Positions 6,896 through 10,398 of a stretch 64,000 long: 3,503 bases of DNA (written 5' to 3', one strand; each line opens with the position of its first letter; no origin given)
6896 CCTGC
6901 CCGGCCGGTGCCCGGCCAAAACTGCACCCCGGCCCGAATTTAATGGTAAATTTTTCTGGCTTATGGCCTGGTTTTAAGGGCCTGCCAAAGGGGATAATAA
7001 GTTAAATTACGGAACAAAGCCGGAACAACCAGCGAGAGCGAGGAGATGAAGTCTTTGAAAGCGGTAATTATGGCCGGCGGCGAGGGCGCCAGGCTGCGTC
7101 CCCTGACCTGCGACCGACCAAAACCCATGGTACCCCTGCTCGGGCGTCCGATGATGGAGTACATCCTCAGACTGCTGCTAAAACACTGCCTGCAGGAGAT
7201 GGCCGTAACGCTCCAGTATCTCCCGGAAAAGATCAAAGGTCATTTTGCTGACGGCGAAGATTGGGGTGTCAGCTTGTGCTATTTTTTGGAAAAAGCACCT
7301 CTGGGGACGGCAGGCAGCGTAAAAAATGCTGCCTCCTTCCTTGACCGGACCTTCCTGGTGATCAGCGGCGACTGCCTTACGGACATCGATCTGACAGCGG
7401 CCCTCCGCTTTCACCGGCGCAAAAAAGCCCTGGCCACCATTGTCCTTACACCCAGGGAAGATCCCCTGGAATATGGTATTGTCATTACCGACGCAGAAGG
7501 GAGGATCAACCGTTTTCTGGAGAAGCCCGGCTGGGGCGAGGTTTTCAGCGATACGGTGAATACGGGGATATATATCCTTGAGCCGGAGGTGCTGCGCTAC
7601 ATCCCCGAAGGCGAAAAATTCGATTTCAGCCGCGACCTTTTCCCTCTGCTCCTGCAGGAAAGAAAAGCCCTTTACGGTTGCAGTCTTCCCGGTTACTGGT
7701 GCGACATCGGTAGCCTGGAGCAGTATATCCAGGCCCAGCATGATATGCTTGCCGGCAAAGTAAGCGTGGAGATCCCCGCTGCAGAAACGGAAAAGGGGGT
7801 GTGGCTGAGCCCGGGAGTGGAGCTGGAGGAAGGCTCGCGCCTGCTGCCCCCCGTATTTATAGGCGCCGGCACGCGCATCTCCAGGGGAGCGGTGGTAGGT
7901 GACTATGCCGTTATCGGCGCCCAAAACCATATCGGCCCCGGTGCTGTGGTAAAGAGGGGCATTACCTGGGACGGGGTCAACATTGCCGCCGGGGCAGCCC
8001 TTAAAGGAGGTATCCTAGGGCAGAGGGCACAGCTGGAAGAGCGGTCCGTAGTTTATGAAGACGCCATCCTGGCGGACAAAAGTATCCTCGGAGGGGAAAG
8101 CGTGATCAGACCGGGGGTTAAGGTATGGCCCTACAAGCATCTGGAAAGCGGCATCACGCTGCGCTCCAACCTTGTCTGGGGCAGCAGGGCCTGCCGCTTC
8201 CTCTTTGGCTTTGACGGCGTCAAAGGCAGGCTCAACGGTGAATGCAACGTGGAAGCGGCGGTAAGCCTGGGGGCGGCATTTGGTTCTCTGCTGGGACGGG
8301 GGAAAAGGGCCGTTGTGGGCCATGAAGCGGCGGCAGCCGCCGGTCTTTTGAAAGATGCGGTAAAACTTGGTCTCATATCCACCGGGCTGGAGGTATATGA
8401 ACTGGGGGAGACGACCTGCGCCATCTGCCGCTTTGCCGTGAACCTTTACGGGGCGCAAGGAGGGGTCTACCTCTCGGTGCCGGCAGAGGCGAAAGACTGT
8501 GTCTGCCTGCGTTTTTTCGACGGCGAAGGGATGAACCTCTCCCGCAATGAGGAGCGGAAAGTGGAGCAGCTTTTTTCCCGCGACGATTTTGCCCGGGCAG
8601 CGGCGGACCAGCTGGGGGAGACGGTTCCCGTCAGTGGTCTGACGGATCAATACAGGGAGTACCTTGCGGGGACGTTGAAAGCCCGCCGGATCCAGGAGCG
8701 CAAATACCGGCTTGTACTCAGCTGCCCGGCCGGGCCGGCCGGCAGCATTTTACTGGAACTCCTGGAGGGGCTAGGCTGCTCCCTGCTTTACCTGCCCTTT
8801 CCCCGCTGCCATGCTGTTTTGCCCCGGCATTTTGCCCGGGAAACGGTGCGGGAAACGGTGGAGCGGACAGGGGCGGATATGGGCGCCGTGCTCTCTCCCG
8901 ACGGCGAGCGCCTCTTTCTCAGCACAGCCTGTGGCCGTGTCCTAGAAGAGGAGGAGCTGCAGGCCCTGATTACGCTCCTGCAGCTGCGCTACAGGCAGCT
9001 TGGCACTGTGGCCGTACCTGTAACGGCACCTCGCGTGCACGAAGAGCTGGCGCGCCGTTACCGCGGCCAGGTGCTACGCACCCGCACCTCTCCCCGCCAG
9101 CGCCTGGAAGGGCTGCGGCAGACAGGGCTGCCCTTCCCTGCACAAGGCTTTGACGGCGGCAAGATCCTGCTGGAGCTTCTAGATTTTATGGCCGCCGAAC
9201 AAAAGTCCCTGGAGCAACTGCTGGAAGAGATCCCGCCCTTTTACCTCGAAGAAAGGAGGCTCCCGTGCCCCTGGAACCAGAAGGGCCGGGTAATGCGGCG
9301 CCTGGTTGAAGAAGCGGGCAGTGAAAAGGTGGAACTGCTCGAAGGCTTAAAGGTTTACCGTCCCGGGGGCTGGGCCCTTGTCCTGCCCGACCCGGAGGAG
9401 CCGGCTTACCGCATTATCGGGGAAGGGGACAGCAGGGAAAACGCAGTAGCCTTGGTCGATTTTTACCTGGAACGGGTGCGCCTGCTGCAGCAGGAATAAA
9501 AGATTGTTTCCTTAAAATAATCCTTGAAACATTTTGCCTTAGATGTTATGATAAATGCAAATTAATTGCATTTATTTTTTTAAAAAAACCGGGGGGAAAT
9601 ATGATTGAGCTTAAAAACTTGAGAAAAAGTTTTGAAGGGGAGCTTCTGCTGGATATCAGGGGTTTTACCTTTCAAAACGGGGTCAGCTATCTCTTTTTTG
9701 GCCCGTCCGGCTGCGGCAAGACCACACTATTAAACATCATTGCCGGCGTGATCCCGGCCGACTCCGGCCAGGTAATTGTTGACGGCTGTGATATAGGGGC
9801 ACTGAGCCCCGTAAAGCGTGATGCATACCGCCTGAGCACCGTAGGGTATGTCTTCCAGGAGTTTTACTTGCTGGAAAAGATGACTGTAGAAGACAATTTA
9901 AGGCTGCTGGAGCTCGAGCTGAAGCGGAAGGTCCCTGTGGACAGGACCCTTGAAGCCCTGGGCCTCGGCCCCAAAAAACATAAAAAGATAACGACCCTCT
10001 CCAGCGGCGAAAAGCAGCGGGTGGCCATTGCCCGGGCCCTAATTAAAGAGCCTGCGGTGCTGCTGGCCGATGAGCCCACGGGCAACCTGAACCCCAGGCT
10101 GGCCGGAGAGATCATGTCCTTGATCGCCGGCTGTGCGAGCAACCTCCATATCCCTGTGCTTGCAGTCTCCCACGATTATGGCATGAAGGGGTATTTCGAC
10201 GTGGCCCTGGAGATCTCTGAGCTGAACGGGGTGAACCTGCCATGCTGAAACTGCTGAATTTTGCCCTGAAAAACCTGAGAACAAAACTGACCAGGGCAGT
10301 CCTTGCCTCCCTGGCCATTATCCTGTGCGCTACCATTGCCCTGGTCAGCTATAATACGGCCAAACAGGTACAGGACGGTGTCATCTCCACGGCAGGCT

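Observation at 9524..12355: Three-gene ABC system (ATPase, FtsX/MacB-like permease, CxxC lipoprotein) with a duplicated His-rich periplasmic loop and a palindromic operator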

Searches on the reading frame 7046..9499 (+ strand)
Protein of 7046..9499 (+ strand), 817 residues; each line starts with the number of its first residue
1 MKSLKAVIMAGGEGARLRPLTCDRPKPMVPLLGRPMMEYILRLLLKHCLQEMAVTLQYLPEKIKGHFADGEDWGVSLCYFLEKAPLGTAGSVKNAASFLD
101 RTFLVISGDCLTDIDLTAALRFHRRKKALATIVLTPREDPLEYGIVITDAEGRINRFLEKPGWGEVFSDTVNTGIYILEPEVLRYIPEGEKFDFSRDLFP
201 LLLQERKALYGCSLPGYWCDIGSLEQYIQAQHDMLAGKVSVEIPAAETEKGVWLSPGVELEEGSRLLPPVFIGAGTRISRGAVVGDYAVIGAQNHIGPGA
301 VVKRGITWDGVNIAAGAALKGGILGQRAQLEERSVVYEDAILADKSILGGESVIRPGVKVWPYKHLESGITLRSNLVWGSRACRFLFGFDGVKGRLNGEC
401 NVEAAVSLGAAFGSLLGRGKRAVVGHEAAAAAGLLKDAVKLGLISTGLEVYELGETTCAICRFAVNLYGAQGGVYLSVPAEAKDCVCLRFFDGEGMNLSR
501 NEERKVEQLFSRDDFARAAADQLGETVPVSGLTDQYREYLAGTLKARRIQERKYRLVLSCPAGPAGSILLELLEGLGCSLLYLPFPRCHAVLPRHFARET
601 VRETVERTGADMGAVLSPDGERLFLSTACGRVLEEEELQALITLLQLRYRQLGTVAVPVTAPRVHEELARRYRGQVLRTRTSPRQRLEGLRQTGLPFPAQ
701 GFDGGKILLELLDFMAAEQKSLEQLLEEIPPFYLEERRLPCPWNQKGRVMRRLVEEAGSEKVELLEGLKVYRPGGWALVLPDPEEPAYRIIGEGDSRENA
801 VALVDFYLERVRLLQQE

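Call 3: search_protein_families(library=pfam, proteins=[window:7046-9499:+], max_evalue=0.01)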
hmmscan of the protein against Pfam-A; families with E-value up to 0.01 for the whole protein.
window:7046-9499:+ (817 aa): 6 families
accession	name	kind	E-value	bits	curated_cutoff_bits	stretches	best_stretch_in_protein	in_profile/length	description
PF00483.29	NTP_transferase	-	8.7e-55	186.4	21.2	1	5-235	1-243/245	Nucleotidyl transferase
PF02878.22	PGM_PMM_I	-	1.9e-16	60.5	22.5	1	386-516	3-137/138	Phosphoglucomutase/phosphomannomutase, alpha/beta/alpha domain I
PF25084.1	LbH_EIF2B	-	2.4e-13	50.5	54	1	251-351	3-102/105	EIF2B subunit epsilon LbH domain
PF00132.30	Hexapep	-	9.1e-11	41.4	27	1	270-303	2-35/36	Bacterial transferase hexapeptide (six repeats)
PF12804.13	NTP_transf_3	-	3.3e-09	37.5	27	1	6-145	1-132/160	MobA-like NTP transferase domain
PF02879.22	PGM_PMM_II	-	5.9e-08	33.6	29.3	1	534-630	1-103/103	Phosphoglucomutase/phosphomannomutase, alpha/beta/alpha domain II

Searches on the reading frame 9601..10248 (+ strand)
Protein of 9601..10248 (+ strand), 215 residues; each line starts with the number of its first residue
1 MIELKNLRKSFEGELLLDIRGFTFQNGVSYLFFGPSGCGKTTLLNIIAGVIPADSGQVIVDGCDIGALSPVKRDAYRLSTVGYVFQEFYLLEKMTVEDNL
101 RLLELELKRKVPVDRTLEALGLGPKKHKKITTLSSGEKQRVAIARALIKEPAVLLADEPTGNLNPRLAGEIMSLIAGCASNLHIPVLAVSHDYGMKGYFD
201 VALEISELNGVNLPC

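Call 3: search_protein_families(library=pfam, proteins=[window:9601-10248:+], max_evalue=0.01)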
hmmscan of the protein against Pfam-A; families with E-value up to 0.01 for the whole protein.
window:9601-10248:+ (215 aa): 4 families
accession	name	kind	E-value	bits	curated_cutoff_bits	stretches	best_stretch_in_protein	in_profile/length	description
PF00005.33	ABC_tran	-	6.4e-32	111.5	25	1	22-160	6-136/137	ABC transporter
PF13304.12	AAA_21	-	3e-05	24.7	27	0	32-79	4-50/304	AAA domain, putative AbiEii toxin, Type IV TA system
PF00004.35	AAA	-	0.0031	18.4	21.2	1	30-51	1-22/131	ATPase family associated with various cellular activities (AAA)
PF13476.12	AAA_23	-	0.0088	17.1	27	1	22-48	15-40/201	AAA domain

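Call 4: search_protein_families(library=ncbifam, proteins=[window:9601-10248:+], max_evalue=0.01)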
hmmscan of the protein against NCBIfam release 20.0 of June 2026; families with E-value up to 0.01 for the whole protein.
window:9601-10248:+ (215 aa): 188 families (the best 25 are shown)
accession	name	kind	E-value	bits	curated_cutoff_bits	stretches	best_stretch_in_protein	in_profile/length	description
TIGR03608.1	L_ocin_972_ABC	subfamily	8.3e-47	159.3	254.85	1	4-201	1-202/206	putative bacteriocin export ABC transporter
TIGR02673.1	FtsE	equivalog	1.7e-41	142.3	264.85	1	1-195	1-199/214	cell division ATP-binding protein FtsE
TIGR02211.1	LolD_lipo_ex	equivalog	4e-37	127.9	307.75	1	6-207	6-216/221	lipoprotein-releasing ABC transporter ATP-binding protein LolD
NF040840.2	tungstate_WtpC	equivalog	5.2e-37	127.9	440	1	1-193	1-191/347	tungstate ABC transporter ATP-binding protein WtpC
NF043075.1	MMSYN1_0197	equivalog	6.2e-36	124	550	1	1-193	2-193/341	spermidine/putrescine ABC transporter ATP-binding protein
TIGR02142.1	modC_ABC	equivalog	4e-35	121.7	285.05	1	13-192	10-191/353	molybdenum ABC transporter ATP-binding protein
TIGR02982.1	heterocyst_DevA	subfamily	4.6e-35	121.2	295.8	1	22-195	26-204/220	ABC exporter ATP-binding subunit, DevA family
TIGR03265.1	PhnT2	equivalog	5.3e-34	118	457.7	1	2-192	5-194/353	putative 2-aminoethylphosphonate ABC transporter ATP-binding protein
NF038007.1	ABC_ATP_DarD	equivalog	9.7e-34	116.7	375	1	21-175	25-184/218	darobactin export ABC transporter ATP-binding protein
NF006987.0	PRK09452.1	equivalog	1.1e-32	113.1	482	1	1-192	17-207/378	spermidine/putrescine ABC transporter ATP-binding protein PotA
TIGR02315.1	ABC_phnC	equivalog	3.8e-32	111.6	266.1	1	1-192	1-205/243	phosphonate ABC transporter ATP-binding protein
TIGR00968.1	3a0106s01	subfamily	2.6e-31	108.9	342.75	1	2-205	1-201/237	sulfate ABC transporter ATP-binding protein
TIGR01187.1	potA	subfamily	7.5e-31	107.4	355.6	1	33-192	2-160/325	polyamine ABC transporter ATP-binding protein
NF008355.0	PRK11144.1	equivalog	7.6e-31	107.4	434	1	12-192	10-188/353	molybdenum ABC transporter ATP-binding protein ModC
NF007601.2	PRK10247.1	equivalog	2.1e-30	105.7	292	1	2-193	2-192/204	iron efflux ABC transporter ATP-binding subunit FetA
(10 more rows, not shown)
